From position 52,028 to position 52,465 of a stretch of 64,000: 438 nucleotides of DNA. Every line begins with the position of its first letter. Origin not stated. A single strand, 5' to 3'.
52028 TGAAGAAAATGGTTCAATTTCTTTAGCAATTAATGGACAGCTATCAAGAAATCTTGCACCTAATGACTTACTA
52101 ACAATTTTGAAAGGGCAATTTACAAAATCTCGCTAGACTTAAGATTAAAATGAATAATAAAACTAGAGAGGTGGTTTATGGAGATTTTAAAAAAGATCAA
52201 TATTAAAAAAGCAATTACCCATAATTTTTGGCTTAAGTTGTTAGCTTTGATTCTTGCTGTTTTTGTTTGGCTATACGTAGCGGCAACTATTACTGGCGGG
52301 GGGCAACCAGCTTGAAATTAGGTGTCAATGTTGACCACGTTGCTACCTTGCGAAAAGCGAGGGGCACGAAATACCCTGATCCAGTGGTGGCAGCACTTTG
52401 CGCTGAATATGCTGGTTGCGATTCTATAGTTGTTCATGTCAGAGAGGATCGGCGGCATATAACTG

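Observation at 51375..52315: cdaA is followed by a 45-aa remnant of its regulator CdaR instead of a full cdaR gene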

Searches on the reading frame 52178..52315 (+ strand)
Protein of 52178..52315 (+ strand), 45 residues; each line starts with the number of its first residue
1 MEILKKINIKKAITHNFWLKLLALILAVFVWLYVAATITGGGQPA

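Call 4: search_protein_families(library=pfam, proteins=[window:52178-52315:+], max_evalue=1)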
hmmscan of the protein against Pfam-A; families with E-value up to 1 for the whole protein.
window:52178-52315:+ (45 aa): 0 families

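Call 5: find_homologous_proteins(query=window:52178-52312:+, max_evalue=10)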
Query seq(45 aa) (45 aa): 9 proteins with E <= 10 among 9 candidates.
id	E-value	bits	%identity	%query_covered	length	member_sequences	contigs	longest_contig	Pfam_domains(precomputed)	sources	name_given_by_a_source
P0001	2.8e-21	90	100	100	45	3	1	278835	-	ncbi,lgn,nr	ncbi:MAG: hypothetical protein K9L86_03435 [Candidatus Omnitrophica bacterium]|nr:hypothetical prote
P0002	3.8e-18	81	87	100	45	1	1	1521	-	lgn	-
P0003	5.0e-18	80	79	76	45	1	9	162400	-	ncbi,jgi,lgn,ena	-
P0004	2.3e-16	75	80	100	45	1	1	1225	-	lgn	-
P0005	1.4e-10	58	66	91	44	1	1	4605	-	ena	-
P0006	9.3e-10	55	63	91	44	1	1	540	-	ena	-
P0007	1.1e-9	55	63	91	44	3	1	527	-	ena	-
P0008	1.3e-9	55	66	91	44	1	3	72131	-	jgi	-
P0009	2.3e-9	54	63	91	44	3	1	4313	-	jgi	jgi:hypothetical protein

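Call 8: find_encoding_contigs(protein=P0003, flank=6000, max_places=4)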
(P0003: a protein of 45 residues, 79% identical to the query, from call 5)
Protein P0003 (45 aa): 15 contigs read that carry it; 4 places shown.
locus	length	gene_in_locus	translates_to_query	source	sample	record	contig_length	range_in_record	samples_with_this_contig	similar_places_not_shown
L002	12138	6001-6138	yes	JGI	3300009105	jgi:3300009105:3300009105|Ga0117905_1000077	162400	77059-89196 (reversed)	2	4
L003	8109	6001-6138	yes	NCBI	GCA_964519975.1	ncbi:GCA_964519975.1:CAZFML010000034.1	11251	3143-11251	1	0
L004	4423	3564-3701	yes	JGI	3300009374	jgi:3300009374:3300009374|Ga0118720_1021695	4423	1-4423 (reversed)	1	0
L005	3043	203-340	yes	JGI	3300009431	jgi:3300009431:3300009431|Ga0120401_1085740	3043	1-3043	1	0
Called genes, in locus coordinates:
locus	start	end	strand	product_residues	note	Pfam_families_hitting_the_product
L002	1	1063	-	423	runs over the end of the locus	PF02310:B12-binding (weak), PF04055:Radical_SAM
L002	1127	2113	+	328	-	PF01171:ATP_bind_3, PF09179:TilS (weak)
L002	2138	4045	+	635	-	PF06480:FtsH_ext (faint), PF13191:AAA_16 (faint), PF00004:AAA, PF07728:AAA_5, PF17862:AAA_lid_3, PF01434:Peptidase_M41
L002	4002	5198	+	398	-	PF00809:Pterin_bind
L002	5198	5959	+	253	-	PF19293:CdaA_N (weak), PF02457:DAC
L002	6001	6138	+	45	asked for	-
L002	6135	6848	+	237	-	PF03740:PdxJ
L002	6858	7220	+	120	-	PF01648:ACPS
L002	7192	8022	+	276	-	PF01256:Carb_kinase, PF02110:HK (faint)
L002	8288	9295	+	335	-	PF01210:NAD_Gly3P_dh_N, PF03807:F420_oxidored (faint), PF07479:NAD_Gly3P_dh_C, PF20618:GPD_NAD_C_bact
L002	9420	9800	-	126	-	PF07238:PilZ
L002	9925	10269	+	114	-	-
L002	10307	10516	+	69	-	-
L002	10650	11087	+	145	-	PF08334:T2SSG (faint), PF22434:PilW_C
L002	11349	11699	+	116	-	PF07238:PilZ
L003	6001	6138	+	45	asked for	-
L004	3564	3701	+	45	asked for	-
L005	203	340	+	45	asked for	-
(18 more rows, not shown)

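Call 9: find_encoding_contigs(protein=P0008, flank=6000, max_places=4)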
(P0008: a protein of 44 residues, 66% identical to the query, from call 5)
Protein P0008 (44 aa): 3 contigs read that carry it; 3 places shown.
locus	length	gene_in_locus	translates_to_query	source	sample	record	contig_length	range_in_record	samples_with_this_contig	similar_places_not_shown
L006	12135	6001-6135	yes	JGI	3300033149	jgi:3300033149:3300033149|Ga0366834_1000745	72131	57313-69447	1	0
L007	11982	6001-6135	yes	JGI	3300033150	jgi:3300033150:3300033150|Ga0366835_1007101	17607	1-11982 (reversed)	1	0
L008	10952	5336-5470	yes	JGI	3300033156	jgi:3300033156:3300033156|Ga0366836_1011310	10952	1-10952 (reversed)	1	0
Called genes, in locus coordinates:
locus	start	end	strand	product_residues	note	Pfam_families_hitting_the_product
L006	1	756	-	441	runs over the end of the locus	PF02310:B12-binding, PF04055:Radical_SAM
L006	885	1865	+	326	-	PF01171:ATP_bind_3, PF09179:TilS (weak)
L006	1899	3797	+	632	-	PF06480:FtsH_ext (faint), PF00004:AAA, PF07728:AAA_5, PF17862:AAA_lid_3, PF01434:Peptidase_M41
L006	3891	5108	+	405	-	PF00809:Pterin_bind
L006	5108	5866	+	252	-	PF19293:CdaA_N (weak), PF02457:DAC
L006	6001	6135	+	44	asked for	-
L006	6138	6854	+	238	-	PF03740:PdxJ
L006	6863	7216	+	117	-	PF01648:ACPS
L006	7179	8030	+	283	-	PF01256:Carb_kinase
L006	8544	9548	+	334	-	PF01210:NAD_Gly3P_dh_N, PF03807:F420_oxidored (weak), PF07479:NAD_Gly3P_dh_C, PF20618:GPD_NAD_C_bact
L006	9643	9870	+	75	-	-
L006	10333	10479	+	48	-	-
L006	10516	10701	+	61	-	-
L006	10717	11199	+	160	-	PF05099:TerB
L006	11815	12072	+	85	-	PF00550:PP-binding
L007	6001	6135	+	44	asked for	-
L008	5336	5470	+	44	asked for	-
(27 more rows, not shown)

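Call 20: find_homologous_proteins(query=A1, max_evalue=10)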
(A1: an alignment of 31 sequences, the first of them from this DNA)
Query A1 (31 sequences) (45 aa, profile of the alignment): 366 proteins with E <= 10 among 1031 candidates; the best 120 are listed.
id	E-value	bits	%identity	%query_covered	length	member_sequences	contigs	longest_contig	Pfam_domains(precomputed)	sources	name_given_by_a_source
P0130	7.3e-21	91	57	98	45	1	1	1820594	-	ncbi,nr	ncbi:MAG: hypothetical protein JSW40_01125 [Candidatus Omnitrophota bacterium]|nr:MAG: hypothetical 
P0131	2.5e-20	90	73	91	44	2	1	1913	-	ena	-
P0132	3.2e-20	89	66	98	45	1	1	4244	-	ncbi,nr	ncbi:MAG: hypothetical protein KAT96_02210 [Candidatus Omnitrophica bacterium]|nr:hypothetical prote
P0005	3.7e-20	89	66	91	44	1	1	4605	-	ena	-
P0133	4.4e-20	89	73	98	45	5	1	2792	-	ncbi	-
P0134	7.1e-20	88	68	91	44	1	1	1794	-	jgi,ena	-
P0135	7.4e-20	88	68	91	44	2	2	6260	-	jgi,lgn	-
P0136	9.1e-20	88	59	60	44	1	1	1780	-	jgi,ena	jgi:hypothetical protein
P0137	9.1e-20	88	61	91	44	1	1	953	-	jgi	jgi:hypothetical protein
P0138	1.1e-19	88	66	98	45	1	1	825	-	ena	-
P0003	1.5e-19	87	79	76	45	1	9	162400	-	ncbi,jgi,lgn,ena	-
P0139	2.0e-19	87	56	91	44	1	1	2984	-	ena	-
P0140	2.0e-19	87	66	98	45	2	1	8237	-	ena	-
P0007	2.0e-19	87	63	91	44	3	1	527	-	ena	-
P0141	2.9e-19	86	63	91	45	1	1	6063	-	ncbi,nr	ncbi:MAG: hypothetical protein GF375_00725 [Candidatus Omnitrophica bacterium]|nr:hypothetical prote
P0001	1.2e-18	84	100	100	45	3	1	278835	-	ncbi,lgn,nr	ncbi:MAG: hypothetical protein K9L86_03435 [Candidatus Omnitrophica bacterium]|nr:hypothetical prote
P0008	3.3e-18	83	66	91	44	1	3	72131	-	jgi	-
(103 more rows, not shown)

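Call 30: search_protein_representatives(alignment_id=A2)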
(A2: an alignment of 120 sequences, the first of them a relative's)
Query: 120 sequences, 44 profile positions. Proteins with E-value up to 0.001 (for the whole library): 259; up to 1e-10: 18; up to 1e-30: 0. The best 150 are listed.
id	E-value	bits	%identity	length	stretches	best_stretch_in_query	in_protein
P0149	6.4e-20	86.6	-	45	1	1-43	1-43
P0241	1.5e-17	79.0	-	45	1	1-43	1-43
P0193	9.0e-17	76.5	-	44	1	1-44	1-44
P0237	1.0e-16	76.4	-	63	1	4-42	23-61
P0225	4.6e-16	74.3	-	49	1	3-44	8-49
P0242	4.7e-15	71.0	-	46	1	2-43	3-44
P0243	1.2e-14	69.7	-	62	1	1-44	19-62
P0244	2.7e-13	65.4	-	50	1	4-44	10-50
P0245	7.4e-13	64.0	-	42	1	5-43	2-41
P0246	1.2e-12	63.3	-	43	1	7-40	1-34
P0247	4.1e-12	61.6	-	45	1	1-44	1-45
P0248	1.5e-11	59.8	-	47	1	8-44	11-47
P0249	2.3e-11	59.2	-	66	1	2-39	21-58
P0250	2.9e-11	58.9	-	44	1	1-44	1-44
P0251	3.1e-11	58.8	-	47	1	1-43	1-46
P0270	2.0e-08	49.8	-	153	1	7-35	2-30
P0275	2.9e-08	49.3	-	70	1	9-39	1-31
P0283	1.4e-07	47.1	-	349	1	8-35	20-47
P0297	5.9e-07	45.1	-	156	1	10-39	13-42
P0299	6.6e-07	44.9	-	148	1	8-41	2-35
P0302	9.6e-07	44.4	-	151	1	9-42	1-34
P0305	1.3e-06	44.0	-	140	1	9-41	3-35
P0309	2.0e-06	43.4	-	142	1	10-38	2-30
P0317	3.0e-06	42.9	-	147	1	9-43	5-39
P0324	4.5e-06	42.3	-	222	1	9-36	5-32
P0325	4.6e-06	42.3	-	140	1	8-41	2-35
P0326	4.8e-06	42.2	-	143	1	7-41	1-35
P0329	5.4e-06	42.0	-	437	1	6-37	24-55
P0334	7.7e-06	41.5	-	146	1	8-34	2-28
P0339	1.1e-05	41.0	-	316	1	7-38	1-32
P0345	1.3e-05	40.8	-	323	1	8-37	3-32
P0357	2.1e-05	40.2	-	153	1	5-35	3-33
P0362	2.6e-05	39.9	-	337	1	9-37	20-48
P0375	4.7e-05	39.0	-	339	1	8-36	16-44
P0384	5.8e-05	38.7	-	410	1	4-38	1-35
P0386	7.2e-05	38.4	-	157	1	9-41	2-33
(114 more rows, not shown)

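Call 31: search_protein_families(library=pfam, proteins=[P0283, P0329, P0339, P0345, P0362, P0375, P0384, P0324, P0270, P0305], max_evalue=0.01)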
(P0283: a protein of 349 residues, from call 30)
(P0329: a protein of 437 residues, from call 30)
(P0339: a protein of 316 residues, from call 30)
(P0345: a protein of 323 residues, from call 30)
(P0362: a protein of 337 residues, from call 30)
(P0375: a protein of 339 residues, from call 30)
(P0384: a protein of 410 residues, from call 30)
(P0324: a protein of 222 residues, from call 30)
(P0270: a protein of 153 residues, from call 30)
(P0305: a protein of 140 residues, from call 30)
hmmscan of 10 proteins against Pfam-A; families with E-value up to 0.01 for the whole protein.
P0283 (349 aa): 1 family
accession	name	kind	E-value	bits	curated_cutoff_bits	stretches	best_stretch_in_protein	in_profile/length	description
PF07949.17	YbbR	-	3.7e-19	69.2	22.3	2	259-333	7-79/81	YbbR-like protein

P0329 (437 aa): 1 family
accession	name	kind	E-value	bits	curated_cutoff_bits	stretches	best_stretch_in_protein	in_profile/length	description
PF07949.17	YbbR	-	1.5e-22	80.1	22.3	3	260-335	2-73/81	YbbR-like protein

P0339 (316 aa): 1 family
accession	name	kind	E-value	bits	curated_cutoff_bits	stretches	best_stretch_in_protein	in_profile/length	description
PF07949.17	YbbR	-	5.3e-14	52.7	22.3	3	131-213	1-81/81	YbbR-like protein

P0345 (323 aa): 1 family
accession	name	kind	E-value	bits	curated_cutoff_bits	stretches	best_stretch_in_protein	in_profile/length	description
PF07949.17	YbbR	-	2.3e-20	73.1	22.3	3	132-197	2-66/81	YbbR-like protein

P0362 (337 aa): 1 family
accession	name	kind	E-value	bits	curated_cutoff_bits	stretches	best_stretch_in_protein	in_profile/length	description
PF07949.17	YbbR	-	8.5e-21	74.5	22.3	3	254-316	8-70/81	YbbR-like protein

P0375 (339 aa): 1 family
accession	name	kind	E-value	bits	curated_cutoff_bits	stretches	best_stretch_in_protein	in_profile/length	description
PF07949.17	YbbR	-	4.1e-11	43.5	22.3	1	150-208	3-56/81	YbbR-like protein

P0384 (410 aa): 1 family
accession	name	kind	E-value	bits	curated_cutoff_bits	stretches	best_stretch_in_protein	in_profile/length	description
PF07949.17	YbbR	-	1.8e-31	108.7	22.3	4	45-129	1-81/81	YbbR-like protein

P0324 (222 aa): 1 family
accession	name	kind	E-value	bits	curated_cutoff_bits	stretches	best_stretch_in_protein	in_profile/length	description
PF07949.17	YbbR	-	5.6e-15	55.9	22.3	1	136-212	2-81/81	YbbR-like protein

P0270 (153 aa): 1 family
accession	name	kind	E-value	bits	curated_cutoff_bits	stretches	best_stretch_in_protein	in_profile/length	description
PF07949.17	YbbR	-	2e-08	34.8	22.3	1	58-138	2-81/81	YbbR-like protein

P0305 (140 aa): 0 families

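Call 36: find_encoding_contigs(protein=P0270, flank=5000, max_places=3)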
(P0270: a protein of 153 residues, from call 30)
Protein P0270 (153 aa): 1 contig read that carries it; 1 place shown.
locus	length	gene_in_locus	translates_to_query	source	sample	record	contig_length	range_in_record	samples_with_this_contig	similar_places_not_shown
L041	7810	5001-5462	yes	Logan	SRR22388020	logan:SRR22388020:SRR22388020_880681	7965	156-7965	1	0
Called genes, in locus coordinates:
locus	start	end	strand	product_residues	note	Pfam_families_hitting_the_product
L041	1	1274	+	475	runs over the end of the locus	?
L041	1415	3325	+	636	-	PF06068:TIP49 (faint), PF13191:AAA_16 (faint), PF00004:AAA, PF07728:AAA_5, PF17862:AAA_lid_3, PF01434:Peptidase_M41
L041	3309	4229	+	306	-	PF00809:Pterin_bind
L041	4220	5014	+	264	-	PF19293:CdaA_N (faint), PF02457:DAC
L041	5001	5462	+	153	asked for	PF07949:YbbR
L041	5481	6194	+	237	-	PF03740:PdxJ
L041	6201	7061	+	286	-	PF01256:Carb_kinase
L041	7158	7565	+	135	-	PF11645:PDDEXK_5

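Call 37: find_encoding_contigs(protein=P0283, flank=5000, max_places=3)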
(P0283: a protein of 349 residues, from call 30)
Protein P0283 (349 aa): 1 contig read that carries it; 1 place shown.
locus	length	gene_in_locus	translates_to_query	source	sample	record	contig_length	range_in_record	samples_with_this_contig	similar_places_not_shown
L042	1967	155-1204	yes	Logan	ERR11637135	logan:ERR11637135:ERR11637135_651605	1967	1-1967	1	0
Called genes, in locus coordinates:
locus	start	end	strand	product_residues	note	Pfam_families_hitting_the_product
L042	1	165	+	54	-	?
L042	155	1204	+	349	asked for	PF07949:YbbR (weak)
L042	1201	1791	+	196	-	-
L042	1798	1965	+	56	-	?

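Call 38: find_encoding_contigs(protein=P0299, flank=5000, max_places=3)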
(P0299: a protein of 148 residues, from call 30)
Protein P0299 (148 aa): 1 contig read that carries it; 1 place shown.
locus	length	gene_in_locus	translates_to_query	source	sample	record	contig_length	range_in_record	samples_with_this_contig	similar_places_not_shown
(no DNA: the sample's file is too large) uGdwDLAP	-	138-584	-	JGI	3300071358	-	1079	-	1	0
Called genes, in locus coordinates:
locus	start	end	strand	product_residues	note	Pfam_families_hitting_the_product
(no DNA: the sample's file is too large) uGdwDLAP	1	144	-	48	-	?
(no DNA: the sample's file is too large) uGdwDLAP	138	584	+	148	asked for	-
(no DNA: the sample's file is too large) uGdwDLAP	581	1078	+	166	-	?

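Call 39: find_encoding_contigs(protein=P0345, flank=5000, max_places=3)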
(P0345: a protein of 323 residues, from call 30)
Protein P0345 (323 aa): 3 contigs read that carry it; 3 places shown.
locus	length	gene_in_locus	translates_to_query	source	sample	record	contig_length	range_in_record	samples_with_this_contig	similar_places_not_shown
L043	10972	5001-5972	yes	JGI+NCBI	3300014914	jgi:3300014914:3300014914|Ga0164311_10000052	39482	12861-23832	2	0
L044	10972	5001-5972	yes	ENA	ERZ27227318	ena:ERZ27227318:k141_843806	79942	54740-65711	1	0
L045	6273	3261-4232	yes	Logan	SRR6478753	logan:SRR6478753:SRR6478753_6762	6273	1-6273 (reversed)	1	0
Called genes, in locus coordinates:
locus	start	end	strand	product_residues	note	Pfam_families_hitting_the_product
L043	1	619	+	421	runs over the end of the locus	PF00171:Aldedh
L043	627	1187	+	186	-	PF01467:CTP_transf_like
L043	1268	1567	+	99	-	PF01250:Ribosomal_S6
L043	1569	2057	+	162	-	PF00436:SSB, PF22657:SSB_1 (weak)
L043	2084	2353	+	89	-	PF01084:Ribosomal_S18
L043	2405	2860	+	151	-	PF01281:Ribosomal_L9_N, PF03948:Ribosomal_L9_C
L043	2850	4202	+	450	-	PF00772:DnaB, PF13481:AAA_25, PF03796:DnaB_C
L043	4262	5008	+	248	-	PF19293:CdaA_N (weak), PF02457:DAC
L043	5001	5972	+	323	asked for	PF07949:YbbR (weak)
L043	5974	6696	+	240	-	PF03740:PdxJ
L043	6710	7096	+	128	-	PF01648:ACPS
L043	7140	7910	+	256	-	PF01256:Carb_kinase, PF02110:HK (weak)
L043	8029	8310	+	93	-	PF00216:Bac_DNA_binding, PF18291:HU-HIG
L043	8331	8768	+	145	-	PF00572:Ribosomal_L13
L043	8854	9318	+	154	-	PF00380:Ribosomal_S9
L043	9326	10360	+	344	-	PF06723:MreB_Mbl, PF00022:Actin, PF11104:PilM_2 (faint), PF00012:HSP70, PF14450:FtsA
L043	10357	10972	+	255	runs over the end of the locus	PF04085:MreC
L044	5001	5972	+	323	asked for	PF07949:YbbR (weak)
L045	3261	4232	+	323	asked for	PF07949:YbbR (weak)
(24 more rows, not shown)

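Call 40: find_encoding_contigs(protein=P0302, flank=5000, max_places=3)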
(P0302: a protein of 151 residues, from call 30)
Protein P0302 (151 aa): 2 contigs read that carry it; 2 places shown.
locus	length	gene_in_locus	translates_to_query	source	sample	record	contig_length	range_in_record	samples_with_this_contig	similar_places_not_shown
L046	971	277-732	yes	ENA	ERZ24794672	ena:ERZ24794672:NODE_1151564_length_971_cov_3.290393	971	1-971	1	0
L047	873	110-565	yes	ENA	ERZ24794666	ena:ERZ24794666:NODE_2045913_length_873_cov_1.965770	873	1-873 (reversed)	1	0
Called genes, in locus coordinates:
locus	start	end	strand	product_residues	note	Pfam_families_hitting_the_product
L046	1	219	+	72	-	?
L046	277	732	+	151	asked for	-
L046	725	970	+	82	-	?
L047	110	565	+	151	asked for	-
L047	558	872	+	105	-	?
